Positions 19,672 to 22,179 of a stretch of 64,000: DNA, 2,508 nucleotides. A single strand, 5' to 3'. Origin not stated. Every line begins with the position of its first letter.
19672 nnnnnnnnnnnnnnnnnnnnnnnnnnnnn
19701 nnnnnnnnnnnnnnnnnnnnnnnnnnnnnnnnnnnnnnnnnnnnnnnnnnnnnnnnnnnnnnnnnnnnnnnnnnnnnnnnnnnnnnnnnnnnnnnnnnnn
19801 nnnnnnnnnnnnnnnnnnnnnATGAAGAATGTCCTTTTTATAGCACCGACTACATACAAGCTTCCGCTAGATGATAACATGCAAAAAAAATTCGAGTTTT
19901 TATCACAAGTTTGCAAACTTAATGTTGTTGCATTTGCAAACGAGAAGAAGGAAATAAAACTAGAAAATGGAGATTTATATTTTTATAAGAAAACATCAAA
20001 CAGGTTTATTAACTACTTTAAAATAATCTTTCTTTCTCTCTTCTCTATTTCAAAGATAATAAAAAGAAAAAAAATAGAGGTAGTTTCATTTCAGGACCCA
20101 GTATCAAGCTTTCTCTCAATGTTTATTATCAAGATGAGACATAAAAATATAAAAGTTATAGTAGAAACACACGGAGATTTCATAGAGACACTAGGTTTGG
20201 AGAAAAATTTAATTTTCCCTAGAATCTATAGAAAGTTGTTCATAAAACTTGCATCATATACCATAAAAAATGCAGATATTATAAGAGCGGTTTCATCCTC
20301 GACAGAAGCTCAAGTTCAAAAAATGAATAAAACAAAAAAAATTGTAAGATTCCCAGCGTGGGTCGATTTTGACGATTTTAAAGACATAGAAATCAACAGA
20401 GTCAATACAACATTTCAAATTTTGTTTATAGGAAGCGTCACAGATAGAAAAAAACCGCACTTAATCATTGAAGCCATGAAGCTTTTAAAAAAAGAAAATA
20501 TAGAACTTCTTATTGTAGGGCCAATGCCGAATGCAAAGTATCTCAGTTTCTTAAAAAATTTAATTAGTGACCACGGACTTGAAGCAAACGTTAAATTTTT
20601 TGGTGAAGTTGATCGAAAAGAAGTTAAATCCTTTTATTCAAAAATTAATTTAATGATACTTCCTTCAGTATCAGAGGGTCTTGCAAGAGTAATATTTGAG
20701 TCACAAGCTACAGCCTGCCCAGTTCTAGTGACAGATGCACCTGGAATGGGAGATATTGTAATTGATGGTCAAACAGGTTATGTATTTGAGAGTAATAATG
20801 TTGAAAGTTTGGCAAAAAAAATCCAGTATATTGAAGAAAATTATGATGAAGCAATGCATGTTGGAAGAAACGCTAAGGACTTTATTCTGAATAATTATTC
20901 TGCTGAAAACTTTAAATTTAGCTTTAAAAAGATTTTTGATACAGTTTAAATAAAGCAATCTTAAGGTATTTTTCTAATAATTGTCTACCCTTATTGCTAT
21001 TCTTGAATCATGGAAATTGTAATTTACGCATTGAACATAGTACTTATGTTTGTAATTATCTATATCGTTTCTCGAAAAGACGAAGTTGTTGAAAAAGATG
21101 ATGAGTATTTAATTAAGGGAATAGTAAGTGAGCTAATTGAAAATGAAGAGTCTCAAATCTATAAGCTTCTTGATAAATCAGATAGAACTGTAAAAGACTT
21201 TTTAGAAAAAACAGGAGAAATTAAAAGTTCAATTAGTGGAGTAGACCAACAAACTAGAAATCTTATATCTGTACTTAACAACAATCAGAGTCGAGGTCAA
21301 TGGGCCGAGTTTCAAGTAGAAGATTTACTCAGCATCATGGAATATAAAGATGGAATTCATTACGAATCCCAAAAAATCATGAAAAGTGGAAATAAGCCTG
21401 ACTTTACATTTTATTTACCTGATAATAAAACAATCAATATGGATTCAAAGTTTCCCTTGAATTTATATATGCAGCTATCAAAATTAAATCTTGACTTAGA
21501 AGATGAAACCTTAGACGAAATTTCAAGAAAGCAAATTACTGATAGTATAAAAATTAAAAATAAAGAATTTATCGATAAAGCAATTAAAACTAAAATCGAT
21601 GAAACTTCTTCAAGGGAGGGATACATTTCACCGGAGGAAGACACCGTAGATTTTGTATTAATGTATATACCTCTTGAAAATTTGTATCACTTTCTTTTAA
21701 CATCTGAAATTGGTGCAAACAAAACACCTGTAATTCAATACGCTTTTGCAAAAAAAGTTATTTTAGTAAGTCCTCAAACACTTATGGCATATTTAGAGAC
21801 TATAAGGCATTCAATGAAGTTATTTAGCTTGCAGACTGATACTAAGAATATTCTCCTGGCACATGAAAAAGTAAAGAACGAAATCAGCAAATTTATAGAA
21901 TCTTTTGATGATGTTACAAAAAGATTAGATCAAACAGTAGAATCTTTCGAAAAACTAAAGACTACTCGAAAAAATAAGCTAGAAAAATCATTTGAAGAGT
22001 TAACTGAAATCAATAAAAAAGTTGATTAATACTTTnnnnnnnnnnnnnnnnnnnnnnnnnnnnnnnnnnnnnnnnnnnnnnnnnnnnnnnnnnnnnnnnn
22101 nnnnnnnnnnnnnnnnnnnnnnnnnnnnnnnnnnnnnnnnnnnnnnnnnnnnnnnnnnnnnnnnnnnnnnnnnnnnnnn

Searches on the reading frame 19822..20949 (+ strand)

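Call 9: search_protein_families(library=ncbifam, proteins=[window:19822-20949:+], max_evalue=0.00001)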
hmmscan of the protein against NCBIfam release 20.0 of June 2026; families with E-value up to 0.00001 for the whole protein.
window:19822-20949:+ (375 aa): 31 families (the best 25 are shown)
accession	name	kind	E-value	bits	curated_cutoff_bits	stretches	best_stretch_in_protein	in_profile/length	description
NF046085.1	XrtY_assoc_Gly1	equivalog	3.2e-27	95.4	400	1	53-374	68-383/387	XrtY-associated glycosyltransferase XYAG1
NF041876.1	EPS_EpsE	equivalog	5.3e-24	85.2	400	1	169-362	183-383/389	exopolysaccharide biosynthesis GT4 family glycosyltransferase EpsE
TIGR03999.1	thiol_BshA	equivalog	2.3e-23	82.7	273.7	1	76-373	76-371/375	N-acetyl-alpha-D-glucosaminyl L-malate synthase BshA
TIGR03088.1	stp2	hypoth_equivalog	1.2e-20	73.9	409.05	1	219-374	222-372/374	TIGR03088 family PEP-CTERM/XrtA system glycosyltransferase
TIGR04063.1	stp3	hypoth_equivalog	1.4e-18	67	442.05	1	75-371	83-391/397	TIGR04063 family PEP-CTERM/XrtA system glycosyltransferase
NF047684.1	TeichurnBiosyTuaC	equivalog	3.2e-18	65.8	550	1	129-370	144-384/391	teichuronic acid biosynthesis protein TuaC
NF041010.1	glycosy_Agl16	equivalog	1.9e-16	59.9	575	1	143-352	126-329/352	glycosylation protein Agl16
NF038011.1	PelF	equivalog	6.6e-16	58.4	100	1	133-309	240-418/489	GT4 family glycosyltransferase PelF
NF012028.0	PRK15484.1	subfamily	1.1e-15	57.6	618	1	103-371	115-374/380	lipopolysaccharide N-acetylglucosaminyltransferase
TIGR03449.1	mycothiol_MshA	equivalog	1.3e-15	57.2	462.5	1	199-355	222-384/406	D-inositol-3-phosphate glycosyltransferase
NF038229.1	Glyco4_Geo_Pelo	equivalog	1.6e-15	57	400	1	149-372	108-333/338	GPMC system family 4 glycosyltransferase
TIGR04157.1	glyco_rSAM_CFB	subfamily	1.2e-14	54.1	400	1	200-371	230-405/406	TIGR04157 family glycosyltransferase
TIGR02149.1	glgA_Coryne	subfamily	2.2e-14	53.4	302.4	1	146-363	140-378/391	glycogen synthase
TIGR04005.1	wcaL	equivalog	2.6e-14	52.9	537.6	1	149-359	173-390/406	colanic acid biosynthesis glycosyltransferase WcaL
NF038255.1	exopoly_VpsD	equivalog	4e-14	52.3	300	1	150-371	156-375/381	VpsD family glycosyltransferase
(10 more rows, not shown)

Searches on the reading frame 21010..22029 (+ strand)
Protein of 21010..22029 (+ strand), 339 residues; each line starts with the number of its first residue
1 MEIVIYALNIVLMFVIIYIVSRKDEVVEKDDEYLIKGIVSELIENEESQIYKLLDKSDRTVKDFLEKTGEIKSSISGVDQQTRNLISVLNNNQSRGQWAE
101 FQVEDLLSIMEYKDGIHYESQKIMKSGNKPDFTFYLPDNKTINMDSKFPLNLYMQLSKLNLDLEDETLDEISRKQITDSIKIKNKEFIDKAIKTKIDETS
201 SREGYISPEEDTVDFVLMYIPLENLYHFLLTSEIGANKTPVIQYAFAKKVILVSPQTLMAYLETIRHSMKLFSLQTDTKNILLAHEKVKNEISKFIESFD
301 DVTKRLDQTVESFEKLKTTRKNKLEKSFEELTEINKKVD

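Call 9: search_protein_families(library=ncbifam, proteins=[window:21010-22029:+], max_evalue=0.00001)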
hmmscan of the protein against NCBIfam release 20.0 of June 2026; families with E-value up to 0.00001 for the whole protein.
window:21010-22029:+ (339 aa): 1 family
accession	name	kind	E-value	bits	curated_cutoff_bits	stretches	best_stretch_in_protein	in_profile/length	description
NF007686.0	PRK10361.1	equivalog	9.2e-12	44.3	810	1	80-319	186-413/475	DNA recombination protein RmuC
